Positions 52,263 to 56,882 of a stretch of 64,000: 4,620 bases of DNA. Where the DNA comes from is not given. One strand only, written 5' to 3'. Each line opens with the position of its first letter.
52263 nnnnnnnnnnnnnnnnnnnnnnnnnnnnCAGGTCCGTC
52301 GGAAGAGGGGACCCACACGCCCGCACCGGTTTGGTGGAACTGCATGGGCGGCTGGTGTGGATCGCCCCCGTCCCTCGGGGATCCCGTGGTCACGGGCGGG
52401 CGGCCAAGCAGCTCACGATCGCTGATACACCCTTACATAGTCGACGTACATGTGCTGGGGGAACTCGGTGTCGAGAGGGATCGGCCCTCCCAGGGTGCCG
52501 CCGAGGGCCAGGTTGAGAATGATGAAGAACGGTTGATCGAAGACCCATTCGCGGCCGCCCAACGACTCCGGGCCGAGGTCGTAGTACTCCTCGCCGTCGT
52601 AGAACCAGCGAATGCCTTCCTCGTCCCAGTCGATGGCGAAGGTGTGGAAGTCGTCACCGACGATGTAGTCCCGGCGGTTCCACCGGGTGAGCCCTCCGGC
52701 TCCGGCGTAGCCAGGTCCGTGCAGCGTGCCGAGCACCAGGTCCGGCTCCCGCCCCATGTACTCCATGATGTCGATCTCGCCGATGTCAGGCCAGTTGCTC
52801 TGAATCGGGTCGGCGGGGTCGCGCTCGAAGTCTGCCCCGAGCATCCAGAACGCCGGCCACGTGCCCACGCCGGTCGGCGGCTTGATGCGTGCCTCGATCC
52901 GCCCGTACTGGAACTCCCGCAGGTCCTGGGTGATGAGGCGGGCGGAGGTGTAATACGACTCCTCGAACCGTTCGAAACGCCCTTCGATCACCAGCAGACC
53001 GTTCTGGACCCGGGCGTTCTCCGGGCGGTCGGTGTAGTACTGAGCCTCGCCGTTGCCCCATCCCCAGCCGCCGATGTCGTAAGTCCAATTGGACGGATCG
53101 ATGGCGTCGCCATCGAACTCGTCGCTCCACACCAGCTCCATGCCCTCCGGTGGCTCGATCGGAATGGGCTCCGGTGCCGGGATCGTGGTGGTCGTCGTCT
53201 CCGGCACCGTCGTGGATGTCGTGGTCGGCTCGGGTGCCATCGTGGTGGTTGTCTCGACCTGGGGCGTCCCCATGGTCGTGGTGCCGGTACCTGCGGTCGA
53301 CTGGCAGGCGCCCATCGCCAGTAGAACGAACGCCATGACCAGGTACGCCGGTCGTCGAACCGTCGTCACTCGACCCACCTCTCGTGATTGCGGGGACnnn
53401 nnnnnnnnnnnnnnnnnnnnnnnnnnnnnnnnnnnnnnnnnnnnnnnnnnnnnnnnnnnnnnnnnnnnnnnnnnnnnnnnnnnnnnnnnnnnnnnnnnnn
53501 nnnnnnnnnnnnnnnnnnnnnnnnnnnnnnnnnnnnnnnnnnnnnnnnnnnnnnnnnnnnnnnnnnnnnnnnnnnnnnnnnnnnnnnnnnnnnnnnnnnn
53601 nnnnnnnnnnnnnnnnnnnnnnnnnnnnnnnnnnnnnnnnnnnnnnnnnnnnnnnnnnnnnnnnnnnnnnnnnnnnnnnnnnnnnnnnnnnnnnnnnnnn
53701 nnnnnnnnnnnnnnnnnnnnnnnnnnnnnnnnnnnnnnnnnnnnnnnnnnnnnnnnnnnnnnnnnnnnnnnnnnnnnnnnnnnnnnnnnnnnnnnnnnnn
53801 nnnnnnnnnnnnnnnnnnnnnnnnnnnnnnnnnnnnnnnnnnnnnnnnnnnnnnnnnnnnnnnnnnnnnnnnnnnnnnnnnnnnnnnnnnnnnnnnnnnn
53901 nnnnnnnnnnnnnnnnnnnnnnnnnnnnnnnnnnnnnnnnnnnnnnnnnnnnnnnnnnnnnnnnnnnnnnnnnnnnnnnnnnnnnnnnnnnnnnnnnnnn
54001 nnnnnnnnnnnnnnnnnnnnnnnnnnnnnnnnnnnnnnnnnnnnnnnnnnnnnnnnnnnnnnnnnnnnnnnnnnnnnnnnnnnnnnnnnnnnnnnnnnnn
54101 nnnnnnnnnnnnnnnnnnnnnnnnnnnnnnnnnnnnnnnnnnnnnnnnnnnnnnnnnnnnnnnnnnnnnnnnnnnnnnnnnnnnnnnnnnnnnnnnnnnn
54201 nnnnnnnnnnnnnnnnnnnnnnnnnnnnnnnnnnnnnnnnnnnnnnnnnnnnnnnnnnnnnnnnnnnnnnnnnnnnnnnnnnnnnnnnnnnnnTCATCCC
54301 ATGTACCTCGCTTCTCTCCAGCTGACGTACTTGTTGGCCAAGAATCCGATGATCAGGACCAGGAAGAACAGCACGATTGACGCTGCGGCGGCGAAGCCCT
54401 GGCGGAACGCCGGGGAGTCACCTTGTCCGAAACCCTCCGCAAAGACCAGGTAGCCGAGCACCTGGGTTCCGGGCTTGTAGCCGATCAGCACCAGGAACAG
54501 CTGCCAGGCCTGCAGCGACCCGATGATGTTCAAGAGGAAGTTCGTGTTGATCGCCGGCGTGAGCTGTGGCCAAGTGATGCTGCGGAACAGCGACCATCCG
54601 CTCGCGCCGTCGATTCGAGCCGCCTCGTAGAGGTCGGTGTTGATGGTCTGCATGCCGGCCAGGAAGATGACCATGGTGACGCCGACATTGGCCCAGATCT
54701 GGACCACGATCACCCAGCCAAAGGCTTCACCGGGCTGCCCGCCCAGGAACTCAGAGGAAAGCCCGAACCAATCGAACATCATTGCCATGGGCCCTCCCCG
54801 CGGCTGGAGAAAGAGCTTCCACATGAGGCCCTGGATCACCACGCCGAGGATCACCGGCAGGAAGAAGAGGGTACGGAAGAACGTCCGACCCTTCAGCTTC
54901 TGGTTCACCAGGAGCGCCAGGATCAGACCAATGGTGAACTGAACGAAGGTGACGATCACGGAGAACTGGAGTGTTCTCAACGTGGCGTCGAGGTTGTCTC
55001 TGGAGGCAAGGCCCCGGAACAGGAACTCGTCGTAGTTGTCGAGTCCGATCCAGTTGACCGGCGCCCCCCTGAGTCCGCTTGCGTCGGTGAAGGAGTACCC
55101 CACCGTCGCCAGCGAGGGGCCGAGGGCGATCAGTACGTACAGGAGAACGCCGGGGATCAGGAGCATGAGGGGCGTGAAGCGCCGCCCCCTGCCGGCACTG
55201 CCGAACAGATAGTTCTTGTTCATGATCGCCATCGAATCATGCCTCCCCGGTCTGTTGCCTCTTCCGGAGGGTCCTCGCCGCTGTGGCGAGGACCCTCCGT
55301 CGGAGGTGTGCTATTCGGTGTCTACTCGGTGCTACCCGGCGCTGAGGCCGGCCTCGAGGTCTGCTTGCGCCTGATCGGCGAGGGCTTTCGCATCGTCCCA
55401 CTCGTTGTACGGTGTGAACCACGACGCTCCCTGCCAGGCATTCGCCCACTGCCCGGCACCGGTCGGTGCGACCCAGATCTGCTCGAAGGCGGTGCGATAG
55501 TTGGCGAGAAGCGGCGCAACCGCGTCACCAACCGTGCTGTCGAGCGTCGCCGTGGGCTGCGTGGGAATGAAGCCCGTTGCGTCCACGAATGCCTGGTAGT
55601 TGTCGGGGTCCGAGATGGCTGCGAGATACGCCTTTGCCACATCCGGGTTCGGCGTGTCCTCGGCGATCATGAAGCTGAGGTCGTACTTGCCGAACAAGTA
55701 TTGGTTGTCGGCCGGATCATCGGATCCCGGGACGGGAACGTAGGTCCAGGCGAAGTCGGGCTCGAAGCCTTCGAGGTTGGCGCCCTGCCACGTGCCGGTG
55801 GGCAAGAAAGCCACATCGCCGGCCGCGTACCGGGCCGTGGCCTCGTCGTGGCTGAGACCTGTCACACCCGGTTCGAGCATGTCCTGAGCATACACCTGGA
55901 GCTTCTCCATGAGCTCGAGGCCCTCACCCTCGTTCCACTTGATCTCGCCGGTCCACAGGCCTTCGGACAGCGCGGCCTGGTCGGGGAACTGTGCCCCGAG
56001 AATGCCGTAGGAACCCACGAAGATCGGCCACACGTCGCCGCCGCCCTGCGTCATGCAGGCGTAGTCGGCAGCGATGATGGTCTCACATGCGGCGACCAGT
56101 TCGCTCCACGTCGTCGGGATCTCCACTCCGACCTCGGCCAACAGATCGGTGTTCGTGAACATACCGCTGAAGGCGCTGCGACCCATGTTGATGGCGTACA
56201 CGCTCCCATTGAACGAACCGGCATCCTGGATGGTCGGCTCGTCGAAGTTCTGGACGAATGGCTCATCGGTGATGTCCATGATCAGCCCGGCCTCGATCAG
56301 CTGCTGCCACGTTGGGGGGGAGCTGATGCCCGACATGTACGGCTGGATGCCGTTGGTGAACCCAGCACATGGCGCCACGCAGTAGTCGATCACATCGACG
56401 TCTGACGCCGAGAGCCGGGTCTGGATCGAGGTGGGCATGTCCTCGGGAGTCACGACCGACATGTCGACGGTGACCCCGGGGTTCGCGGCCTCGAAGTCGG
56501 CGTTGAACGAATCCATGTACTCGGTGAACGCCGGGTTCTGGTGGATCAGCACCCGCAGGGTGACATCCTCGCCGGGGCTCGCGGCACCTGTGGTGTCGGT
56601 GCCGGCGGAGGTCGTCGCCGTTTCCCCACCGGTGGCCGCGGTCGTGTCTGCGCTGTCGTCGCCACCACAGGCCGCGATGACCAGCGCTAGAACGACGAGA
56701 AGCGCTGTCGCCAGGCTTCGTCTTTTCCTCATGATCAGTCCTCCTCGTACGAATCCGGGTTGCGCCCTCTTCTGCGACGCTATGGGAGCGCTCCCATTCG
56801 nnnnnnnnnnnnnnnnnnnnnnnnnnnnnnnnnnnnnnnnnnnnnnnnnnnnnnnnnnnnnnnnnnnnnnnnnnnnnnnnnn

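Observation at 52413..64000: Beta-glucan (laminarin-type) utilisation locus under CebR-box control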

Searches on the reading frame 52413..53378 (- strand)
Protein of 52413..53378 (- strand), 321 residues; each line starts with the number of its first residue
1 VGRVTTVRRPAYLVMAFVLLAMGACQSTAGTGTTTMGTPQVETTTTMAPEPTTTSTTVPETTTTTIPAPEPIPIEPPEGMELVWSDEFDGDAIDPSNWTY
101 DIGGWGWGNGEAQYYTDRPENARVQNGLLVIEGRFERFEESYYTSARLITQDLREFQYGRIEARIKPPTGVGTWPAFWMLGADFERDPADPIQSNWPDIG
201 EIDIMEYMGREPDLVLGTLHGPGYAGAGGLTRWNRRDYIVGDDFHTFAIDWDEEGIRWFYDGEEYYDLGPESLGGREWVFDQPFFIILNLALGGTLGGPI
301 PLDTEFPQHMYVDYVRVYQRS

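Call 9: search_protein_families(library=pfam, proteins=[window:52413-53378:-], max_evalue=0.01)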
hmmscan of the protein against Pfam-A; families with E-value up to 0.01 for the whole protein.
window:52413-53378:- (321 aa): 3 families
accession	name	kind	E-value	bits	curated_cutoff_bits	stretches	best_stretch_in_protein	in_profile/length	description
PF00722.28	Glyco_hydro_16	-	6.1e-19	68.6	22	1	143-293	29-155/175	Glycosyl hydrolases family 16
PF03935.22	SKN1_KRE6_Sbg1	-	2.5e-13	49.8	30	2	228-320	348-451/501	Beta-glucan synthesis-associated protein SKN1/KRE6/Sbg1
PF21827.1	New_glue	-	0.00072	19.7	31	1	14-68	11-64/94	New glue protein family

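Call 11: search_solved_structures(query=window:52413-53378:-, max_evalue=0.00001)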
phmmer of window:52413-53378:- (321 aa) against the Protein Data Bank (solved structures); distinct sequences matched with E-value up to 0.00001: 39.
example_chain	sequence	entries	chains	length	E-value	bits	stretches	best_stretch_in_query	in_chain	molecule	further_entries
2hyk_A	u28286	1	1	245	7.1e-68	232.6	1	81-319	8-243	Beta-1,3-glucanase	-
3atg_A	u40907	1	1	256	1.4e-64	221.8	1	81-319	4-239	GLUCANASE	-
4dfs_A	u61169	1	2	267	1.3e-63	218.6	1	78-319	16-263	Glycoside hydrolase, family 16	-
3azx_A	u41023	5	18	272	1.6e-63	218.4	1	78-319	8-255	Laminarinase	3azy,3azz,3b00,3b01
9vmv_A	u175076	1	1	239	1.5e-62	215.1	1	81-319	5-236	Beta-1,3-glucanase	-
9voq_A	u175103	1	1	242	1.6e-62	215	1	81-319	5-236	Beta-1,3-glucanase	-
3iln_A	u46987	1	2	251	2e-62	214.7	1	80-319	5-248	Laminarinase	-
9voo_A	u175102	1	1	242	3.6e-62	213.9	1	81-319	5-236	Hydrolase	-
2vy0_A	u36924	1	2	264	5.6e-58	200.1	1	69-319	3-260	ENDO-BETA-1,3-GLUCANASE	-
5wut_A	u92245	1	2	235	6.8e-58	199.8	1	78-319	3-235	ULam111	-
7wwc_A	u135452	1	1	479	4e-51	177.6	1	77-320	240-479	beta-1,3(4)-glucanase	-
7ww4_A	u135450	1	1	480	4e-51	177.6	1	77-320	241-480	beta-1,3(4)-glucanase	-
6xof_A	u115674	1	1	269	2e-47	165.4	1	64-320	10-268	GH16 family protein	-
6xqf_A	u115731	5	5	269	7.9e-47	163.4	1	64-320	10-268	GH16 family protein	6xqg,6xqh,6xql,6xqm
4crq_A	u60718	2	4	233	2.3e-46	161.9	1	81-320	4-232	ENDO-1,3-BETA-GLUCANASE, FAMILY GH16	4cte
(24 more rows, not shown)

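Call 63: search_protein_families(library=ncbifam, proteins=[window:52413-53378:-], max_evalue=0.001)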
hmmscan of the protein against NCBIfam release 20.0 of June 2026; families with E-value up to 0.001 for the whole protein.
window:52413-53378:- (321 aa): 4 families
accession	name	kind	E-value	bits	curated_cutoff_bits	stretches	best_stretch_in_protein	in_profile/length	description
NF052454.1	BtaGlycanEglC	equivalog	2.7e-19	69.4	700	1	98-319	244-457/459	endo-1,3-1,4-beta-glycanase EglC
NF041449.1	K_carrageenase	equivalog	3.5e-14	52.6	350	1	84-206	28-145/283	kappa-carrageenase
NF047856.1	BGlucanaseBglS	equivalog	4e-10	39.6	300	1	92-267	33-190/237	beta-glucanase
NF052392.1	BetGlycExoK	equivalog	3.1e-09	36.7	350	1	86-264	37-194/261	endo-1,3-1,4-beta-glycanase ExoK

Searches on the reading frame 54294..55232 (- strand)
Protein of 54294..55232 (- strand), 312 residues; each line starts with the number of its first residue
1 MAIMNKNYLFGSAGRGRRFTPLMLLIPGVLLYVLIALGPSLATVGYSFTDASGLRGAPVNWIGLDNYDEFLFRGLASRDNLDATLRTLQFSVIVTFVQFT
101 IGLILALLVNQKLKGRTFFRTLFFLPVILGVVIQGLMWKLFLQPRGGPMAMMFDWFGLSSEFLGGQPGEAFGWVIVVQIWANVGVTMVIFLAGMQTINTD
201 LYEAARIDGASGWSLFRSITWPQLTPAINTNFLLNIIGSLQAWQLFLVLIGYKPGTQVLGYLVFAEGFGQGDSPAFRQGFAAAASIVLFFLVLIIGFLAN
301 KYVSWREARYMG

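Call 9: search_protein_families(library=pfam, proteins=[window:54294-55232:-], max_evalue=0.01)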
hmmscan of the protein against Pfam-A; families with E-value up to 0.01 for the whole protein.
window:54294-55232:- (312 aa): 1 family
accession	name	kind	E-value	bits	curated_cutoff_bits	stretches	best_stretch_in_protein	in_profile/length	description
PF00528.27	BPD_transp_1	-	1.8e-17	64.1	26.4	1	99-301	2-176/184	Binding-protein-dependent transport system inner membrane component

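Call 74: find_encoding_contigs(protein=window:54294-55232:-, flank=10000, max_places=2)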
Protein window:54294-55232:- (312 aa): no gene with exactly this product is on record in the collection.

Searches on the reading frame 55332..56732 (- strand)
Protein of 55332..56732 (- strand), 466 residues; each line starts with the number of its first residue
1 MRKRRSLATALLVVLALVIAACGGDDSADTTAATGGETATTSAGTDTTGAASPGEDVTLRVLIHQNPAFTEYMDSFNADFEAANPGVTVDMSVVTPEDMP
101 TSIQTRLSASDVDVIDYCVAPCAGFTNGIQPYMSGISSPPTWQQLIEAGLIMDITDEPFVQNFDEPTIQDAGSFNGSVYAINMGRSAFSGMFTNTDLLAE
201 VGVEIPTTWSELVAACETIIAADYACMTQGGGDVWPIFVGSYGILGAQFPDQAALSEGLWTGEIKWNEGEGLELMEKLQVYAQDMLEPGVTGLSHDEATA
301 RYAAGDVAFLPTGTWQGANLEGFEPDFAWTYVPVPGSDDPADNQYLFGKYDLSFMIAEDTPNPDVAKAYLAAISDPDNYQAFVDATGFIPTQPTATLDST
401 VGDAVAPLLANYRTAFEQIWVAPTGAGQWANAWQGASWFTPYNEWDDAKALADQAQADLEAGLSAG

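Call 9: search_protein_families(library=pfam, proteins=[window:55332-56732:-], max_evalue=0.01)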
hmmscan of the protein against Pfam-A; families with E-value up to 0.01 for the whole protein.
window:55332-56732:- (466 aa): 1 family
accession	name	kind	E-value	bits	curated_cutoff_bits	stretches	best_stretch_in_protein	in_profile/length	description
PF13416.11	SBP_bac_8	-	4.1e-21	76.4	27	1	140-401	48-271/279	Bacterial extracellular solute-binding protein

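Call 26: search_solved_structures(query=window:55332-56732:-, max_evalue=0.001)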
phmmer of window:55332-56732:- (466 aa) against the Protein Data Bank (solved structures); distinct sequences matched with E-value up to 0.001: 28.
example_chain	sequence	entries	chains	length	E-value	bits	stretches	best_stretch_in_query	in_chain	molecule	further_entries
9xor_A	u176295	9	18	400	6.9e-16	61.1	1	115-406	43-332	maltose-binding protein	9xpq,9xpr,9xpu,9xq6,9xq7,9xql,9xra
2heu_A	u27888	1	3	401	4.1e-14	55.2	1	53-391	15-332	Sugar ABC transporter, sugar-binding protein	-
6pql_A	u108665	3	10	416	4.6e-14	55.1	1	56-391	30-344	ABC transporter sugar-binding protein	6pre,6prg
2hfb_A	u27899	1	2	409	4.7e-14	55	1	57-391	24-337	Sugar ABC transporter, sugar-binding protein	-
2hq0_A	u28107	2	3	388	4.9e-14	54.9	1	54-391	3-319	Sugar ABC transporter, sugar-binding protein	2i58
3zkk_A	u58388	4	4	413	1.2e-11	47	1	49-326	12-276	XOS BINDING PROTEIN | PUTATIVE SUGAR TRANSPORTER SOLUTE-BINDING PROTEIN | SUGAR TRANSPORTER SOLUTE-BINDING PROTEIN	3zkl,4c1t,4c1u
3quf_A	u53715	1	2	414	5.1e-11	45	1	144-390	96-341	Extracellular solute-binding protein, family 1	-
7eho_A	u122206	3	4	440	8.3e-11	44.3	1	173-317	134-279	Chitin oligosaccharide binding protein NagB2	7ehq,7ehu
4g68_B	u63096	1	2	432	1.1e-09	40.6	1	48-318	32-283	ABC transporter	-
4g68_A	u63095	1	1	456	1.6e-09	40.1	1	61-318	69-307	ABC transporter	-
4zza_A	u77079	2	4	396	8.8e-08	34.3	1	146-392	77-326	Sugar binding protein of ABC transporter system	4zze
4zs9_A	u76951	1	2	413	9.9e-08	34.2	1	146-392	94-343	Sugar binding protein of ABC transporter system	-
3vxb_A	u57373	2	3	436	2.6e-06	29.5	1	35-426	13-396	Putative sugar-binding lipoprotein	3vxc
5f7v_A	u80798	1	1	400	2.9e-05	26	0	49-330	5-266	Lmo0181 protein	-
4rk9_A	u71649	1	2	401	4.2e-05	25.5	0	142-388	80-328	Carbohydrate ABC transporter substrate-binding protein MsmE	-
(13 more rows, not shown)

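Call 63: search_protein_families(library=ncbifam, proteins=[window:55332-56732:-], max_evalue=0.001)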
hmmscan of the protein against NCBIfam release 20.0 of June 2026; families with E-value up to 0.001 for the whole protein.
window:55332-56732:- (466 aa): 2 families
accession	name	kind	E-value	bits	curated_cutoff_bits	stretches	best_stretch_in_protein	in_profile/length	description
TIGR03851.1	chitin_NgcE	equivalog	5e-17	62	399.65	1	16-382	4-360/450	N-acetylglucosamine/diacetylchitobiose ABC transporter substrate-binding protein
TIGR03850.1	bind_CPR_0540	equivalog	7.5e-13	47.9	299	1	9-388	6-360/437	carbohydrate ABC transporter substrate-binding protein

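Call 73: find_encoding_contigs(protein=window:55332-56732:-, flank=10000, max_places=2)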
Protein window:55332-56732:- (466 aa): no gene with exactly this product is on record in the collection.
